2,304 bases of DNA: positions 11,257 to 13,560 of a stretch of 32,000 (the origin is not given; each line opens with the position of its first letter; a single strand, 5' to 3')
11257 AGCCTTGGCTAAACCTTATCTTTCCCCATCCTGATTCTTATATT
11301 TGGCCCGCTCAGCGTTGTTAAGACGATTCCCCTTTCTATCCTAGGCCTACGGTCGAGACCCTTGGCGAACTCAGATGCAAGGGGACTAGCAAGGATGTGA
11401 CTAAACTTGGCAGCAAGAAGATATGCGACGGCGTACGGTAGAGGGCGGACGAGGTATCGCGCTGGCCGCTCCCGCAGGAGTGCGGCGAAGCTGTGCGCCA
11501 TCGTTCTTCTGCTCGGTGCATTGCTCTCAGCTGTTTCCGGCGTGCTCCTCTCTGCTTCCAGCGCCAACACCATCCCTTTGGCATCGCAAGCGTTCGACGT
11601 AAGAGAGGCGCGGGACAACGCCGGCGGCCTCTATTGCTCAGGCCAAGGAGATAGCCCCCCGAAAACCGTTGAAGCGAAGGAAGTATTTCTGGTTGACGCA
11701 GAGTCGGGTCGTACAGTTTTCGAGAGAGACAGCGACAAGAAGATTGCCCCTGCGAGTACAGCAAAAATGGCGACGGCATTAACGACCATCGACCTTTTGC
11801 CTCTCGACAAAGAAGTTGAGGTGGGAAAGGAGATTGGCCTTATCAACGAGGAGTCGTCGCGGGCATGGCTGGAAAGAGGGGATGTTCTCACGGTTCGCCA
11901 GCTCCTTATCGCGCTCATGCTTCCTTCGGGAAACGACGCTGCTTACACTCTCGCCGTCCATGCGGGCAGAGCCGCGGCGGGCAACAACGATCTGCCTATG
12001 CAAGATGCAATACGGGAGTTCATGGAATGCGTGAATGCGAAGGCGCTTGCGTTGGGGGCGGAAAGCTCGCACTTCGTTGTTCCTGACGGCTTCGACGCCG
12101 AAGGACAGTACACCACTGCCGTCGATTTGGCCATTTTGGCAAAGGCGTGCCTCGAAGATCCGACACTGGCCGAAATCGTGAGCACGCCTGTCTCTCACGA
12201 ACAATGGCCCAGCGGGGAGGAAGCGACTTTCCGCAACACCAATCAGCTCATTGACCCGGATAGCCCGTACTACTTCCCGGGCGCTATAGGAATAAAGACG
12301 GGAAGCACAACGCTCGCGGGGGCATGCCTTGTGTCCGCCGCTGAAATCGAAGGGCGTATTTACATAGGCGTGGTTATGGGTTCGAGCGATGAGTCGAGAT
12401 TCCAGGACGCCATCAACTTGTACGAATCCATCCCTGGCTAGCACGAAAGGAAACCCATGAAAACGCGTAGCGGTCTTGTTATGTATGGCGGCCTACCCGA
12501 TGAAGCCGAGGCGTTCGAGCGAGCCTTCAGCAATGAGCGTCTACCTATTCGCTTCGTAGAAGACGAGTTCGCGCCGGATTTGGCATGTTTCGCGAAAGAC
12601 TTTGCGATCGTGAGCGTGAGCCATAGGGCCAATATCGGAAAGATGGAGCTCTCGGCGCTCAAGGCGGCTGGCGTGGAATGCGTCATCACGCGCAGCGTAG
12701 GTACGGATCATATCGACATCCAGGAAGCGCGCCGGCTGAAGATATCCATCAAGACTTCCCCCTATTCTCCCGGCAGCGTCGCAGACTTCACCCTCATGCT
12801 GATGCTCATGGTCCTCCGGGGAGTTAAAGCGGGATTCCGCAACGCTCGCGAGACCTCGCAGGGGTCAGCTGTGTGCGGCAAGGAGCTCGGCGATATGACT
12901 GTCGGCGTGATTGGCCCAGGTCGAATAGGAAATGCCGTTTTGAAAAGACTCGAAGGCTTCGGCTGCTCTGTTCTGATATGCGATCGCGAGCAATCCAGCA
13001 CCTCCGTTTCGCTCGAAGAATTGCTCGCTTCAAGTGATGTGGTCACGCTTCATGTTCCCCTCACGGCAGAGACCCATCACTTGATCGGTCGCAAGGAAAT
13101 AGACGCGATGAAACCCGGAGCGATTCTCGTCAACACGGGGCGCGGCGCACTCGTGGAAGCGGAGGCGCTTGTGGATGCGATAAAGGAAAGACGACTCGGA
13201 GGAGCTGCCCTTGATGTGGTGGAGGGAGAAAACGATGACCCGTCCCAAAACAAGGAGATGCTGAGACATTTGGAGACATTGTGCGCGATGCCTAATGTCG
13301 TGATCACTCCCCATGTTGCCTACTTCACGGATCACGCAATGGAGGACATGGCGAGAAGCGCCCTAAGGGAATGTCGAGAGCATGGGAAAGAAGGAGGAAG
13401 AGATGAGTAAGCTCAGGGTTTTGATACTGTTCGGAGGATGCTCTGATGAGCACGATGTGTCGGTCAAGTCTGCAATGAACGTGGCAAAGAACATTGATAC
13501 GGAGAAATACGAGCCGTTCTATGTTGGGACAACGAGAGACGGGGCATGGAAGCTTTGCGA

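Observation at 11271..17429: Complete van glycopeptide-resistance cassette with vanD-like gene content but a non-canonical, convergent vanRS layout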

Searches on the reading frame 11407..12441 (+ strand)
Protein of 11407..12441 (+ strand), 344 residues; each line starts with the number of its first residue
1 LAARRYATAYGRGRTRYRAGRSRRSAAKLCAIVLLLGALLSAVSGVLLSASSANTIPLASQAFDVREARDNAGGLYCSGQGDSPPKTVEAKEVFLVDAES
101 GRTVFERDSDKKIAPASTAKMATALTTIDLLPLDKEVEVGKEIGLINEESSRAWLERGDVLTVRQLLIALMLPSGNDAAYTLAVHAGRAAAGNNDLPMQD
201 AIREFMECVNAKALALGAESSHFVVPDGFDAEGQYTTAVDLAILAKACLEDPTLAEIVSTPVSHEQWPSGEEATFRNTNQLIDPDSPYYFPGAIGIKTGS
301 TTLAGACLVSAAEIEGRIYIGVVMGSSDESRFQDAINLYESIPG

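Call 3: search_protein_families(library=ncbifam, proteins=[window:11407-12441:+], max_evalue=0.00001)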
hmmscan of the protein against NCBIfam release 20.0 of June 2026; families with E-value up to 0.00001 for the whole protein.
window:11407-12441:+ (344 aa): 7 families
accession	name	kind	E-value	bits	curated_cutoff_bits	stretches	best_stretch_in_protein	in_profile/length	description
NF000471.1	vanY_of_D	exception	1.5e-105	353.3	625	1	89-342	98-351/354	transpeptidase-like D-Ala-D-Ala carboxypeptidase VanY-D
NF008668.0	PRK11669.1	equivalog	2.2e-19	69.7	294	1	85-327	38-264/316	D-alanyl-D-alanine endopeptidase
NF008489.0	PRK11397.1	equivalog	1.6e-18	66.6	610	1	84-335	31-272/389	serine-type D-Ala-D-Ala carboxypeptidase DacD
NF007445.0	PRK10001.1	equivalog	3.1e-18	65.7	765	1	85-336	34-275/400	serine-type D-Ala-D-Ala carboxypeptidase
NF008059.0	PRK10793.1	equivalog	4.2e-18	65.2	694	1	88-327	44-272/403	D-alanyl-D-alanine carboxypeptidase DacA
NF038258.2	PBP4_Staph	exception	1.1e-14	54.1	500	1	95-309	45-263/366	penicillin-binding protein PBP4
NF038273.1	strep_PBP3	exception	3.4e-14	52.7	490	1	87-333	25-274/407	D-alanyl-D-alanine carboxypeptidase PBP3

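Call 4: search_protein_families(library=pfam, proteins=[window:11407-12441:+], max_evalue=0.001)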
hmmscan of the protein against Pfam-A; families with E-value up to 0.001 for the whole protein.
window:11407-12441:+ (344 aa): 2 families
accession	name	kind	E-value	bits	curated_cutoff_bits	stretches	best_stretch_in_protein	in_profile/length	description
PF00768.25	Peptidase_S11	-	2.4e-38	132.4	27.6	1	84-326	7-237/239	D-alanyl-D-alanine carboxypeptidase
PF02113.21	Peptidase_S13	-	0.00095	18.4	22.8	0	94-131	22-59/444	D-Ala-D-Ala carboxypeptidase 3 (S13) family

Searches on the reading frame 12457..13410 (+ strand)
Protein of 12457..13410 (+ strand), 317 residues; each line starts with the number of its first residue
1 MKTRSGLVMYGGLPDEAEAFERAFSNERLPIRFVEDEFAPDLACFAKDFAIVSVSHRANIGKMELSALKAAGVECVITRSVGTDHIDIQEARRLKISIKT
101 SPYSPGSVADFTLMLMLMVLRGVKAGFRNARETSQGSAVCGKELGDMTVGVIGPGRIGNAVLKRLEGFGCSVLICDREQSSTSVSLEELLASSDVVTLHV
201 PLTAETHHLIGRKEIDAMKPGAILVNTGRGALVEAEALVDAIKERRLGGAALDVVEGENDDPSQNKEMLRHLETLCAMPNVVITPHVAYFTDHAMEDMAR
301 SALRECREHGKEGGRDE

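Call 3: search_protein_families(library=ncbifam, proteins=[window:12457-13410:+], max_evalue=0.00001)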
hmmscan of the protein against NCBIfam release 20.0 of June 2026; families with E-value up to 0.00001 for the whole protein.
window:12457-13410:+ (317 aa): 21 families
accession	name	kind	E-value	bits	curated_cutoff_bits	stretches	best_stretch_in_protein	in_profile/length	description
NF000492.1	vanH_gen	exception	2.7e-97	325.6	540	1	9-309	3-310/312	D-lactate dehydrogenase VanH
NF000004.1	vanH-D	exception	6.9e-85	285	550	1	5-309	5-316/323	D-lactate dehydrogenase VanH-D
NF000371.1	vanH_Agroup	exception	5.8e-78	262.3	700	1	6-308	5-314/322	VanH-A/VanH-Pt family D-lactate dehydrogenase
NF000112.1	vanH-Amyco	exception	2.3e-75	254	625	1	6-309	29-339/348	VanH-AOV family D-lactate dehydrogenase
NF000151.1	vanH-Ac1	exception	7.5e-75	252.4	750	1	6-309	36-347/351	D-lactate dehydrogenase VanH-Ac1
NF000128.1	vanH-Sc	exception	3.3e-74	250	650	1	7-310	21-331/337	D-lactate dehydrogenase VanH-Sc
NF006374.0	PRK08605.1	subfamily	7.5e-46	156.7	356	1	19-306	15-318/332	D-lactate dehydrogenase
TIGR01327.1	PGDH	equivalog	3.9e-43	148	454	1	71-304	60-295/525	phosphoglycerate dehydrogenase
NF008759.0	PRK11790.1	equivalog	6.4e-43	147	404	1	45-304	51-311/410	phosphoglycerate dehydrogenase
NF005069.0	PRK06487.1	equivalog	8.3e-43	146.6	448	1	52-296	51-297/320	2-hydroxyacid dehydrogenase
NF009714.1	PRK13243.1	equivalog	2.5e-41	142.1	455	1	70-301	65-304/332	glyoxylate reductase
NF005750.0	PRK07574.1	equivalog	1.7e-36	126.1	329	1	69-270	111-323/386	NAD-dependent formate dehydrogenase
NF006263.0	PRK08410.1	equivalog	1.8e-36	126.2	389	1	62-303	55-300/311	D-2-hydroxyacid dehydrogenase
NF005387.0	PRK06932.1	equivalog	7.5e-36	123.7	492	1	75-300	68-300/314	2-hydroxyacid dehydrogenase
NF001309.0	PRK00257.1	equivalog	9.5e-35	120.3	434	1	61-291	47-259/379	4-phosphoerythronate dehydrogenase PdxB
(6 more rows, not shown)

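Call 4: search_protein_families(library=pfam, proteins=[window:12457-13410:+], max_evalue=0.001)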
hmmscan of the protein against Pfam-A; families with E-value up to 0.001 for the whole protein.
window:12457-13410:+ (317 aa): 3 families
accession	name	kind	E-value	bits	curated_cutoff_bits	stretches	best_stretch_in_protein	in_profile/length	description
PF02826.25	2-Hacid_dh_C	-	3.2e-52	176.9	25.1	1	113-288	1-178/178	D-isomer specific 2-hydroxyacid dehydrogenase, NAD binding domain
PF00389.36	2-Hacid_dh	-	2.1e-13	50.6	24.6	1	29-309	20-123/134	D-isomer specific 2-hydroxyacid dehydrogenase, catalytic domain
PF03446.21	NAD_binding_2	-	2.8e-05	24.6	21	1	148-247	1-112/161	NAD binding domain of 6-phosphogluconate dehydrogenase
